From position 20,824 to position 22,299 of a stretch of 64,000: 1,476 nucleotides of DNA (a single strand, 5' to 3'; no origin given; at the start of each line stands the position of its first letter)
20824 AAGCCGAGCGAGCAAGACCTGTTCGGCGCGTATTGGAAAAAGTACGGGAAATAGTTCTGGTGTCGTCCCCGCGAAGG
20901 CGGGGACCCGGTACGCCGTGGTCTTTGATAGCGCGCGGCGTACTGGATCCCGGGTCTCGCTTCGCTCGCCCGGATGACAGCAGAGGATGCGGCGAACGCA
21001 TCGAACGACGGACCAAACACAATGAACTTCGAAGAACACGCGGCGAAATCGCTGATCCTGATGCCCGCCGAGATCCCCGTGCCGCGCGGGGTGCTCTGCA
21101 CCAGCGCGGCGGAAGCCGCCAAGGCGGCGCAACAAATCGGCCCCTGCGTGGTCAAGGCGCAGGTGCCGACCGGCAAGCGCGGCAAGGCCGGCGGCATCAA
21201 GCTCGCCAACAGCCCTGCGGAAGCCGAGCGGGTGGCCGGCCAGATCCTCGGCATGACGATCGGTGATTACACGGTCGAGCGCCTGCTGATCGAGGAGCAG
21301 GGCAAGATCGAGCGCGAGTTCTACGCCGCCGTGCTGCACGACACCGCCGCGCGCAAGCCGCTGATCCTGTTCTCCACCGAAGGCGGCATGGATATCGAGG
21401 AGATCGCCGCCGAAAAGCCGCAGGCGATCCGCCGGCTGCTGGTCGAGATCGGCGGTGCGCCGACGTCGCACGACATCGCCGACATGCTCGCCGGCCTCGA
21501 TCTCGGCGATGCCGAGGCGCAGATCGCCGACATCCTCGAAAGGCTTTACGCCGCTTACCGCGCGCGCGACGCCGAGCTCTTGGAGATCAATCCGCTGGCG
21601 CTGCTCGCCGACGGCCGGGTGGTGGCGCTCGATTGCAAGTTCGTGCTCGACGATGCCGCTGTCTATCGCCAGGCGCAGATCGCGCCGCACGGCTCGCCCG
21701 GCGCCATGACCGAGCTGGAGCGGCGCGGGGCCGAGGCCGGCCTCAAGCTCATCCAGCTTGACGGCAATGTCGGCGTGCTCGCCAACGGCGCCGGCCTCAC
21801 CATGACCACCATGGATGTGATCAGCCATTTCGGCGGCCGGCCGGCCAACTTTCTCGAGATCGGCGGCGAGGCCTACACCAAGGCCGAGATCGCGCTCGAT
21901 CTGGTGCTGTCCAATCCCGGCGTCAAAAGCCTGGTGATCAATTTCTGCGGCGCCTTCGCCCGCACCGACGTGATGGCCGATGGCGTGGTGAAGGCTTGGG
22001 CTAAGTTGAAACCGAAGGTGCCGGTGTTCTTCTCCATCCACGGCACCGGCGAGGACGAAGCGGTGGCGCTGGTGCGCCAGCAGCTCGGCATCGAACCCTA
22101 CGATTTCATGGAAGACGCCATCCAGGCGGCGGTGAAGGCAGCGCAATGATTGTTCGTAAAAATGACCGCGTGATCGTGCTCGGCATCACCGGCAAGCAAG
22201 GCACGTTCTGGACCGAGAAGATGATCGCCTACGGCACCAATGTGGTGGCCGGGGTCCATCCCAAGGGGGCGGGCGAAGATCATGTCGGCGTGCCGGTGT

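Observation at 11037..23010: xsc island that looks like a sulfoacetate-type pathway built with a SucCD-type (ADP-forming) CoA ligase and a TTT transporter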

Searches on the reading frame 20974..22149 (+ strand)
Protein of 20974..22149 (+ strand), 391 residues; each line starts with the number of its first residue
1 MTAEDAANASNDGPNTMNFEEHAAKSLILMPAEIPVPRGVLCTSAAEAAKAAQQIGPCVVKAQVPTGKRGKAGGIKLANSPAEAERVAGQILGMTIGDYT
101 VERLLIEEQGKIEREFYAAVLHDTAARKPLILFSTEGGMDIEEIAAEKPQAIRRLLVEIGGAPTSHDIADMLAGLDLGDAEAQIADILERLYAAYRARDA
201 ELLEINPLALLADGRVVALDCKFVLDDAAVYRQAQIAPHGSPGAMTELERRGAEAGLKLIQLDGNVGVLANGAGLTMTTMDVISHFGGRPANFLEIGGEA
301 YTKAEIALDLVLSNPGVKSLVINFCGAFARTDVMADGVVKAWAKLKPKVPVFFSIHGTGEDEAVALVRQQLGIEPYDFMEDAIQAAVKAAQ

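Call 3: search_protein_families(library=pfam, proteins=[window:20974-22149:+])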
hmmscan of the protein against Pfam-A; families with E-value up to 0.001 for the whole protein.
window:20974-22149:+ (391 aa): 5 families
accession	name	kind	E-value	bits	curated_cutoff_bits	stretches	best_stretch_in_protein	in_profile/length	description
PF08442.15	ATP-grasp_2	-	7.6e-48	163.2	29.5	1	18-209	1-201/202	ATP-grasp domain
PF24948.1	Citrate_synth_N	-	1.7e-16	60.7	83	1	57-233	53-228/232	ATP-citrate synthase ATP-grasp domain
PF00549.24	Ligase_CoA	-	3.9e-16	59.8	24.5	1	270-362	2-102/128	CoA-ligase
PF13549.11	ATP-grasp_5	-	7.5e-09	35.7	27.6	1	21-225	12-221/221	ATP-grasp domain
PF02786.22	CPSase_L_D2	-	0.00076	19.5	19.8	0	30-125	10-104/211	Carbamoyl-phosphate synthase L chain, ATP binding domain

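Call 9: search_protein_families(library=ncbifam, proteins=[window:20974-22149:+], max_evalue=1e-10)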
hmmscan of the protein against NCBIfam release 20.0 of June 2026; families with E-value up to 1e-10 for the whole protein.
window:20974-22149:+ (391 aa): 3 families
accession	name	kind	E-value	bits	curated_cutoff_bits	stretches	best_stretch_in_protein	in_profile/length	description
NF001913.0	PRK00696.1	equivalog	1.4e-104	350.2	370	1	17-390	1-385/388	ADP-forming succinate--CoA ligase subunit beta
TIGR01016.1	sucCoAbeta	subfamily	3.2e-96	322.6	375.55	1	17-390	1-385/386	succinate-CoA ligase subunit beta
NF010647.0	PRK14046.1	equivalog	4.5e-77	259.7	604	1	17-390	1-385/392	malate--CoA ligase subunit beta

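Call 12: find_homologous_proteins(query=window:20974-22149:+, max_evalue=1e-20)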
Query window:20974-22149:+ (391 aa): 7980 proteins with E <= 1e-20 among 8000 candidates; the best 120 are listed.
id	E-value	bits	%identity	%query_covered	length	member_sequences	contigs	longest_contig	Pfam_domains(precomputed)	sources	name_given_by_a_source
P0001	2.3e-238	808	100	96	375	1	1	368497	PF00549.25,PF08442.16,PF13549.12,PF24948.2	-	-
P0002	6.4e-238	807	100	96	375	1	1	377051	PF00549.25,PF08442.16,PF13549.12,PF24948.2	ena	-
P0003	1.7e-227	773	95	96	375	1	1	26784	PF00549.25,PF08442.16,PF13549.12,PF24948.2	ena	-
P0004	7.9e-227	770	95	96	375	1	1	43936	PF00549.25,PF08442.16,PF13549.12,PF24948.2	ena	-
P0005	3.7e-224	762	94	96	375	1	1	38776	PF00549.25,PF08442.16,PF13549.12,PF24948.2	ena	-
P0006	9.4e-224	760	94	93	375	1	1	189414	PF00549.25,PF08442.16,PF13549.12,PF24948.2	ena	-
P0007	3.4e-223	758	94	93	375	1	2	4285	PF00549.25,PF08442.16,PF13549.12,PF24948.2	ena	-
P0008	3.9e-222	755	93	93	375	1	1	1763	PF00549.25,PF08442.16,PF13549.12,PF24948.2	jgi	jgi:succinyl-CoA synthetase beta subunit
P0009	9.2e-218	740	91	96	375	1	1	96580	PF00549.25,PF08442.16,PF13549.12,PF24948.2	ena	-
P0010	2.6e-215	732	91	96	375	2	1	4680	PF00549.25,PF08442.16,PF13549.12,PF24948.2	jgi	jgi:succinyl-CoA synthetase beta subunit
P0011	4.6e-215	732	90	96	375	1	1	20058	PF00549.25,PF08442.16,PF13549.12,PF24948.2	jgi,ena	-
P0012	5.5e-213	725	89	93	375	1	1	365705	PF00549.25,PF08442.16,PF13549.12,PF24948.2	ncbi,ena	-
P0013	6.3e-213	725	89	93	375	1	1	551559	PF00549.25,PF08442.16,PF13549.12,PF24948.2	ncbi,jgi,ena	jgi:succinyl-CoA synthetase beta subunit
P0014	1.3e-212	724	89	93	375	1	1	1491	PF00549.25,PF08442.16,PF13549.12,PF24948.2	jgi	jgi:succinyl-CoA synthetase beta subunit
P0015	1.7e-212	723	89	93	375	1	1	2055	PF00549.25,PF08442.16,PF13549.12,PF24948.2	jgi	jgi:succinyl-CoA synthetase beta subunit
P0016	1.8e-212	723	89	93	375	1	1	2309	PF00549.25,PF08442.16,PF13549.12,PF24948.2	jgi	jgi:succinyl-CoA synthetase beta subunit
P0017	4.2e-212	722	89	96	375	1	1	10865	PF00549.25,PF08442.16,PF13549.12,PF24948.2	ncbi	-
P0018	6.7e-212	721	90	96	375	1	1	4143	PF00549.25,PF08442.16,PF13549.12,PF24948.2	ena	-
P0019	8.4e-212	721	88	93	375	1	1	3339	PF00549.25,PF08442.16,PF13549.12,PF24948.2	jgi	jgi:succinyl-CoA synthetase beta subunit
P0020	1.0e-211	721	89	93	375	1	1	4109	PF00549.25,PF08442.16,PF13549.12,PF24948.2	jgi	jgi:succinyl-CoA synthetase beta subunit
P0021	1.7e-210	717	88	96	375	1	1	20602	PF00549.25,PF08442.16,PF13549.12,PF24948.2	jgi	jgi:succinyl-CoA synthetase beta subunit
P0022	6.5e-210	715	88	96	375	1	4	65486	PF00549.25,PF08442.16,PF13549.12,PF24948.2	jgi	jgi:succinyl-CoA synthetase beta subunit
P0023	7.4e-210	714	87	93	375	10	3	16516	PF00549.25,PF08442.16,PF13549.12,PF24948.2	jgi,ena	jgi:succinyl-CoA synthetase beta subunit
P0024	1.3e-209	714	89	96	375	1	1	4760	PF00549.25,PF08442.16,PF13549.12,PF24948.2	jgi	jgi:succinyl-CoA synthetase beta subunit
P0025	2.0e-209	713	88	96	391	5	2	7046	PF00549.25,PF08442.16,PF13549.12,PF24948.2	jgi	jgi:succinyl-CoA synthetase beta subunit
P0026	3.1e-209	712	87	96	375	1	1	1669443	PF00549.25,PF08442.16,PF13549.12,PF24948.2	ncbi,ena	-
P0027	5.1e-209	712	88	96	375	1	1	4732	PF00549.25,PF08442.16,PF13549.12,PF24948.2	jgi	jgi:succinyl-CoA synthetase beta subunit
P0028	2.7e-208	709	88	96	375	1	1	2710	PF00549.25,PF08442.16,PF13549.12,PF24948.2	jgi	jgi:succinyl-CoA synthetase beta subunit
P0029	3.7e-208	709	89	96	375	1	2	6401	PF00549.25,PF08442.16,PF13549.12,PF24948.2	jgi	jgi:succinyl-CoA synthetase beta subunit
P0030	4.0e-208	709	88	93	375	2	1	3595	PF00549.25,PF08442.16,PF13549.12,PF24948.2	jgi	jgi:succinyl-CoA synthetase beta subunit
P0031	4.7e-208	709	89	96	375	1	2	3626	PF00549.25,PF08442.16,PF13549.12,PF24948.2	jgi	-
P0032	5.2e-208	708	88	96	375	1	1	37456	PF00549.25,PF08442.16,PF13549.12,PF02786.23,PF24948.2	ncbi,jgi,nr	ncbi:MAG TPA: ATP-grasp domain-containing protein [Pseudolabrys sp.]|jgi:succinyl-CoA synthetase bet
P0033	5.6e-208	708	88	96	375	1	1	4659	PF00549.25,PF08442.16,PF13549.12,PF24948.2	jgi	jgi:succinyl-CoA synthetase beta subunit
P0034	9.3e-208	708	87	93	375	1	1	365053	PF00549.25,PF08442.16,PF13549.12,PF24948.2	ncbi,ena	-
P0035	1.6e-207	707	86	93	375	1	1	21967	PF00549.25,PF08442.16,PF13549.12,PF24948.2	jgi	jgi:succinyl-CoA synthetase beta subunit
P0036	2.0e-207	706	88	96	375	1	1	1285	PF00549.25,PF08442.16,PF13549.12,PF24948.2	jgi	jgi:succinyl-CoA synthetase beta subunit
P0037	2.0e-207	706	87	96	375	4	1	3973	PF00549.25,PF08442.16,PF13549.12,PF24948.2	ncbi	-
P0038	2.5e-207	706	87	93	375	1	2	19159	PF00549.25,PF08442.16,PF13549.12,PF24948.2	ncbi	-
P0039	2.7e-207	706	88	96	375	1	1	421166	PF00549.25,PF08442.16,PF13549.12,PF24948.2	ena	-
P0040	5.0e-207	705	87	96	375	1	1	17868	PF00549.25,PF08442.16,PF13549.12,PF24948.2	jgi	jgi:succinyl-CoA synthetase beta subunit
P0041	5.1e-207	705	87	96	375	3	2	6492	PF00549.25,PF08442.16,PF13549.12,PF24948.2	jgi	jgi:succinyl-CoA synthetase beta subunit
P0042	5.6e-207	705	88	96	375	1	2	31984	PF00549.25,PF08442.16,PF13549.12,PF24948.2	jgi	jgi:succinyl-CoA synthetase beta subunit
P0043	7.4e-207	705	87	96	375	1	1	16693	PF00549.25,PF08442.16,PF13549.12,PF24948.2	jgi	jgi:succinyl-CoA synthetase beta subunit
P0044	8.5e-207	704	89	96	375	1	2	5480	PF00549.25,PF08442.16,PF13549.12,PF24948.2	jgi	jgi:succinyl-CoA synthetase beta subunit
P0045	9.7e-207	704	88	96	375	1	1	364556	PF00549.25,PF08442.16,PF13549.12,PF24948.2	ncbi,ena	-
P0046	1.1e-206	704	88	96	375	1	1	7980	PF00549.25,PF08442.16,PF13549.12,PF24948.2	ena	-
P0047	1.5e-206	704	87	96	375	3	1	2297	PF00549.25,PF08442.16,PF13549.12,PF24948.2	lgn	-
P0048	1.9e-206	703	88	96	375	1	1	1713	PF00549.25,PF08442.16,PF13549.12,PF24948.2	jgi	jgi:succinyl-CoA synthetase beta subunit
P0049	2.3e-206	703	86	93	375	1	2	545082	PF00549.25,PF08442.16,PF13549.12,PF24948.2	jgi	jgi:succinyl-CoA synthetase beta subunit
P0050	2.3e-206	703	88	96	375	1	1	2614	PF00549.25,PF08442.16,PF13549.12,PF24948.2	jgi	jgi:succinyl-CoA synthetase beta subunit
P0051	2.4e-206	703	87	93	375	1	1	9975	PF00549.25,PF08442.16,PF13549.12,PF24948.2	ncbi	-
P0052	3.5e-206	702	87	93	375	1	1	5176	PF00549.25,PF08442.16,PF13549.12,PF24948.2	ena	-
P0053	6.6e-206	701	88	96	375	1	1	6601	PF00549.25,PF08442.16,PF13549.12,PF24948.2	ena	-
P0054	6.7e-206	701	87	93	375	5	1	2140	PF00549.25,PF08442.16,PF13549.12,PF24948.2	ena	-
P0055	6.7e-206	701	87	96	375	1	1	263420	PF00549.25,PF08442.16,PF13549.12,PF24948.2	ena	-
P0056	6.8e-206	701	87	96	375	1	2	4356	PF00549.25,PF08442.16,PF13549.12,PF24948.2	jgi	jgi:succinyl-CoA synthetase beta subunit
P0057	6.9e-206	701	87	96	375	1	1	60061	PF00549.25,PF08442.16,PF13549.12,PF24948.2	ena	-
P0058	7.0e-206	701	88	96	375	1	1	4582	PF00549.25,PF08442.16,PF13549.12,PF24948.2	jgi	jgi:succinyl-CoA synthetase beta subunit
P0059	7.3e-206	701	87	96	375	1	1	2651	PF00549.25,PF08442.16,PF13549.12,PF24948.2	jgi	-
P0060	7.4e-206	701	88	96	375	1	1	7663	PF00549.25,PF08442.16,PF13549.12,PF24948.2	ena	-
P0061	1.2e-205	701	87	96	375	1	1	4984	PF00549.25,PF08442.16,PF13549.12,PF24948.2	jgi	jgi:succinyl-CoA synthetase beta subunit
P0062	2.2e-205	700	87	96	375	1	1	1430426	PF00549.25,PF08442.16,PF13549.12,PF24948.2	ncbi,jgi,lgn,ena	jgi:succinyl-CoA synthetase beta subunit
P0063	2.3e-205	700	87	96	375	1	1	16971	PF00549.25,PF08442.16,PF13549.12,PF24948.2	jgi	jgi:succinyl-CoA synthetase beta subunit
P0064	2.9e-205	699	88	96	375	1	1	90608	PF00549.25,PF08442.16,PF13549.12,PF24948.2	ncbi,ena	-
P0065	8.3e-205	698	87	96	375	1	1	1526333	PF00549.25,PF08442.16,PF13549.12,PF24948.2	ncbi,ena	-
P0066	1.1e-204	697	87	96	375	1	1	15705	PF00549.25,PF08442.16,PF13549.12,PF24948.2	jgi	-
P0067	1.4e-204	697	87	96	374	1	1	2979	PF00549.25,PF08442.16,PF13549.12,PF24948.2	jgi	jgi:succinyl-CoA synthetase beta subunit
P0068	1.4e-204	697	86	93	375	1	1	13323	PF00549.25,PF08442.16,PF13549.12,PF24948.2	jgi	-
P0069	2.1e-204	697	87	96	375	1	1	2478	PF00549.25,PF08442.16,PF13549.12,PF24948.2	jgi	jgi:succinyl-CoA synthetase beta subunit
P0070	2.3e-204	696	87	96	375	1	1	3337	PF00549.25,PF08442.16,PF13549.12,PF24948.2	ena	-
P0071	3.3e-204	696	86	96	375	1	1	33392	PF00549.25,PF08442.16,PF13549.12,PF24948.2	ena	-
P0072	4.0e-204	696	87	96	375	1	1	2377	PF00549.25,PF08442.16,PF13549.12,PF24948.2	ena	-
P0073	5.4e-204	695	86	93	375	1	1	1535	PF00549.25,PF08442.16,PF13549.12,PF24948.2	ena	-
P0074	6.2e-204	695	87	93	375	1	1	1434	PF00549.25,PF08442.16,PF13549.12,PF24948.2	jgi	jgi:succinyl-CoA synthetase beta subunit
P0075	7.0e-204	695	87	96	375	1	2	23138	PF00549.25,PF08442.16,PF13549.12,PF24948.2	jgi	jgi:succinyl-CoA synthetase beta subunit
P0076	7.9e-204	695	86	96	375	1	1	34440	PF00549.25,PF08442.16,PF13549.12,PF24948.2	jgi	jgi:succinyl-CoA synthetase beta subunit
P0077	8.1e-204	695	88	96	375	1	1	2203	PF00549.25,PF08442.16,PF13549.12,PF24948.2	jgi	jgi:succinyl-CoA synthetase beta subunit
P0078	1.0e-203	694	87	93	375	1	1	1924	PF00549.25,PF08442.16,PF13549.12,PF24948.2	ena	-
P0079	1.2e-203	694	86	93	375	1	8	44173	PF00549.25,PF08442.16,PF13549.12,PF24948.2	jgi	jgi:succinyl-CoA synthetase beta subunit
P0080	1.3e-203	694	87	96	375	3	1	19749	PF00549.25,PF08442.16,PF13549.12,PF24948.2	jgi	jgi:succinyl-CoA synthetase beta subunit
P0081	1.3e-203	694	87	96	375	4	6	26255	PF00549.25,PF08442.16,PF13549.12,PF24948.2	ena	-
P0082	1.6e-203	694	87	93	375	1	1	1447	PF00549.25,PF08442.16,PF13549.12,PF24948.2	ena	-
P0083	1.9e-203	693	86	93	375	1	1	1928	PF00549.25,PF08442.16,PF13549.12,PF24948.2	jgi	jgi:succinyl-CoA synthetase beta subunit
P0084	2.1e-203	693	86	93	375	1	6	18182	PF00549.25,PF08442.16,PF13549.12,PF24948.2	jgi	jgi:succinyl-CoA synthetase beta subunit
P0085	3.8e-203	692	86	93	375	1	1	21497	PF00549.25,PF08442.16,PF13549.12,PF24948.2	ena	-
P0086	4.5e-203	692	86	96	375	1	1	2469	PF00549.25,PF08442.16,PF13549.12,PF24948.2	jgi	-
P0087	4.7e-203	692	87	93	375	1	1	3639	PF00549.25,PF08442.16,PF13549.12,PF24948.2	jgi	jgi:succinyl-CoA synthetase beta subunit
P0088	4.7e-203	692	86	96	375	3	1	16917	PF00549.25,PF08442.16,PF13549.12,PF24948.2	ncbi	-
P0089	5.7e-203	692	85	96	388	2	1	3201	PF00549.25,PF08442.16,PF13549.12,PF24948.2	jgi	-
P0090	6.3e-203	692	86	96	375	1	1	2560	PF00549.25,PF08442.16,PF13549.12,PF24948.2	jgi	jgi:succinyl-CoA synthetase beta subunit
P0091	6.8e-203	692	85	93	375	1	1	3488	PF00549.25,PF08442.16,PF13549.12,PF24948.2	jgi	jgi:succinyl-CoA synthetase beta subunit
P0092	9.4e-203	691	86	96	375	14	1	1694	PF00549.25,PF08442.16,PF13549.12,PF24948.2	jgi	jgi:succinyl-CoA synthetase beta subunit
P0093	1.5e-202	690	86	96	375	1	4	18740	PF00549.25,PF08442.16,PF13549.12,PF24948.2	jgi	jgi:succinyl-CoA synthetase beta subunit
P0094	1.8e-202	690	86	96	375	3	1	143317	PF00549.25,PF08442.16,PF13549.12,PF24948.2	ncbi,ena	-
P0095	1.8e-202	690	85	93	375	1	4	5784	PF00549.25,PF08442.16,PF13549.12,PF24948.2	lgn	-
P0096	2.0e-202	690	85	93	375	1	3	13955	PF00549.25,PF08442.16,PF13549.12,PF24948.2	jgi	jgi:succinyl-CoA synthetase beta subunit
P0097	2.5e-202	690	87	96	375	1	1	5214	PF00549.25,PF08442.16,PF13549.12,PF24948.2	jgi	jgi:succinyl-CoA synthetase beta subunit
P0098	3.0e-202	689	86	93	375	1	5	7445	PF00549.25,PF08442.16,PF13549.12,PF24948.2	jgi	jgi:succinyl-CoA synthetase beta subunit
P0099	3.2e-202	689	86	96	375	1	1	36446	PF00549.25,PF08442.16,PF13549.12,PF24948.2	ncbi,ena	-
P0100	3.9e-202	689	85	96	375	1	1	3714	PF00549.25,PF08442.16,PF13549.12,PF24948.2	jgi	jgi:succinyl-CoA synthetase beta subunit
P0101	5.6e-202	689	86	96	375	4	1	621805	PF00549.25,PF08442.16,PF13549.12,PF24948.2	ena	-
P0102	6.5e-202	688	86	96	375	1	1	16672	PF00549.25,PF08442.16,PF13549.12,PF24948.2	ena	-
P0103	7.6e-202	688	86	93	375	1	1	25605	PF00549.25,PF08442.16,PF13549.12,PF24948.2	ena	-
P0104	7.9e-202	688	86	96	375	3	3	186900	PF00549.25,PF08442.16,PF13549.12,PF24948.2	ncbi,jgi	-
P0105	1.0e-201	688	85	96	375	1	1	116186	PF00549.25,PF08442.16,PF13549.12,PF24948.2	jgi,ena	-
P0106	1.2e-201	687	86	96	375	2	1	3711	PF00549.25,PF08442.16,PF13549.12,PF24948.2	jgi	-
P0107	1.3e-201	687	86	93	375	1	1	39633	PF00549.25,PF08442.16,PF13549.12,PF24948.2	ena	-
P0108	1.3e-201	687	85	93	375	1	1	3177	PF00549.25,PF08442.16,PF13549.12,PF24948.2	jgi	jgi:succinyl-CoA synthetase beta subunit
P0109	1.4e-201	687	86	96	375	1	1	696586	PF00549.25,PF08442.16,PF13549.12,PF24948.2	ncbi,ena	-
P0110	1.5e-201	687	85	93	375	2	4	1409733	PF00549.25,PF08442.16,PF13549.12,PF24948.2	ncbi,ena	-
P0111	1.6e-201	687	85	96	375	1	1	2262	PF00549.25,PF08442.16,PF13549.12,PF24948.2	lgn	-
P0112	1.6e-201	687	86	93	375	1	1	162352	PF00549.25,PF08442.16,PF13549.12,PF24948.2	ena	-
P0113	2.1e-201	687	85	96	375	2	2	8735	PF00549.25,PF08442.16,PF13549.12,PF24948.2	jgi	jgi:succinyl-CoA synthetase beta subunit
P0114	2.1e-201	687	86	96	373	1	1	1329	PF00549.25,PF08442.16,PF13549.12,PF24948.2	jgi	jgi:succinyl-CoA synthetase beta subunit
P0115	2.3e-201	687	85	93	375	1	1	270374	PF00549.25,PF08442.16,PF13549.12,PF24948.2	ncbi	-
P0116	2.5e-201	686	85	96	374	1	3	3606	PF00549.25,PF08442.16,PF13549.12,PF24948.2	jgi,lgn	jgi:succinyl-CoA synthetase beta subunit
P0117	2.6e-201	686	84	96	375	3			PF00549.25,PF08442.16,PF13549.12,PF24948.2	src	-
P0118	2.7e-201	686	87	96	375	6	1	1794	PF00549.25,PF08442.16,PF13549.12,PF24948.2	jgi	-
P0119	3.2e-201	686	85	96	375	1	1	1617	PF00549.25,PF08442.16,PF13549.12,PF24948.2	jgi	jgi:succinyl-CoA synthetase beta subunit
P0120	3.4e-201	686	86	96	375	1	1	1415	PF00549.25,PF08442.16,PF13549.12,PF24948.2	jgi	jgi:succinyl-CoA synthetase beta subunit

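Call 17: search_solved_structures(query=window:21022-22149:+, max_evalue=1e-10, show_alignments=1)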
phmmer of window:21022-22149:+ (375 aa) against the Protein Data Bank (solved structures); distinct sequences matched with E-value up to 1e-10: 20.
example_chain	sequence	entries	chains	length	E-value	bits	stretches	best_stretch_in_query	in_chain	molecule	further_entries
3ufx_B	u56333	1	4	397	4e-74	253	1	1-352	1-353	Succinyl-CoA synthetase beta subunit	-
6mel_B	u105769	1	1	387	1.3e-61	211.9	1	1-350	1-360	Succinate--CoA ligase [ADP-forming] subunit beta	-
1jkj_B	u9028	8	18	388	7e-58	199.5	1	1-373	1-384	succinyl-CoA synthetase beta subunit | SUCCINYL-COA SYNTHETASE, BETA SUBUNIT | Succinyl-CoA synthetase beta chain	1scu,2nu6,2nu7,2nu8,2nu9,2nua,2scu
1cqi_B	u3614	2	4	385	8.5e-58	199.3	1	1-371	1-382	PROTEIN (SUCCINYL-COA SYNTHETASE BETA CHAIN) | SUCCINYL-COA SYNTHETASE BETA CHAIN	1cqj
1jll_B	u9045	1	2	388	5.4e-57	196.6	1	1-373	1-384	succinyl-CoA synthetase beta subunit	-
6mgg_B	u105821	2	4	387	5.4e-57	196.6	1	1-373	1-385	Succinate--CoA ligase [ADP-forming] subunit beta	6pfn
6g4q_B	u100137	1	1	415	1.6e-55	191.8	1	3-373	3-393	Succinate--CoA ligase [ADP-forming] subunit beta, mitochondrial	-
9swj_D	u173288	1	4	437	1.9e-55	191.6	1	3-373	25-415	Succinate--CoA ligase [ADP-forming] subunit beta, mitochondrial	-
2fp4_B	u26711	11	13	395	4.8e-51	177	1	1-372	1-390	Succinyl-CoA ligase [GDP-forming] beta-chain, mitochondrial | Succinyl-CoA ligase [GDP-forming] subunit beta, mitochondrial | Succinate--CoA ligase [GDP-forming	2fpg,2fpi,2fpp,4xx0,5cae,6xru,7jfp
1euc_B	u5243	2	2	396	1e-50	176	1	2-372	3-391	SUCCINYL-COA SYNTHETASE, BETA CHAIN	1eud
6wcv_B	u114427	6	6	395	1.3e-50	175.7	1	1-372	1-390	Succinate--CoA ligase [GDP-forming] subunit beta, mitochondrial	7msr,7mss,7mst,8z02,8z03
6hxq_B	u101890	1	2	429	8.8e-35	123.6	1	1-324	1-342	Citryl-CoA synthetase large subunit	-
6hxj_A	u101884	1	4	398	1.3e-21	80.3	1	39-352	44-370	ATP-citrate lyase beta-subunit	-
6no0_A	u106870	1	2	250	7.7e-19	71.2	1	42-215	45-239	Succinate--CoA ligase [ADP-forming] subunit beta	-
6no1_A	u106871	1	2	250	7.7e-19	71.1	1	42-215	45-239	Succinate--CoA ligase [ADP-forming] subunit beta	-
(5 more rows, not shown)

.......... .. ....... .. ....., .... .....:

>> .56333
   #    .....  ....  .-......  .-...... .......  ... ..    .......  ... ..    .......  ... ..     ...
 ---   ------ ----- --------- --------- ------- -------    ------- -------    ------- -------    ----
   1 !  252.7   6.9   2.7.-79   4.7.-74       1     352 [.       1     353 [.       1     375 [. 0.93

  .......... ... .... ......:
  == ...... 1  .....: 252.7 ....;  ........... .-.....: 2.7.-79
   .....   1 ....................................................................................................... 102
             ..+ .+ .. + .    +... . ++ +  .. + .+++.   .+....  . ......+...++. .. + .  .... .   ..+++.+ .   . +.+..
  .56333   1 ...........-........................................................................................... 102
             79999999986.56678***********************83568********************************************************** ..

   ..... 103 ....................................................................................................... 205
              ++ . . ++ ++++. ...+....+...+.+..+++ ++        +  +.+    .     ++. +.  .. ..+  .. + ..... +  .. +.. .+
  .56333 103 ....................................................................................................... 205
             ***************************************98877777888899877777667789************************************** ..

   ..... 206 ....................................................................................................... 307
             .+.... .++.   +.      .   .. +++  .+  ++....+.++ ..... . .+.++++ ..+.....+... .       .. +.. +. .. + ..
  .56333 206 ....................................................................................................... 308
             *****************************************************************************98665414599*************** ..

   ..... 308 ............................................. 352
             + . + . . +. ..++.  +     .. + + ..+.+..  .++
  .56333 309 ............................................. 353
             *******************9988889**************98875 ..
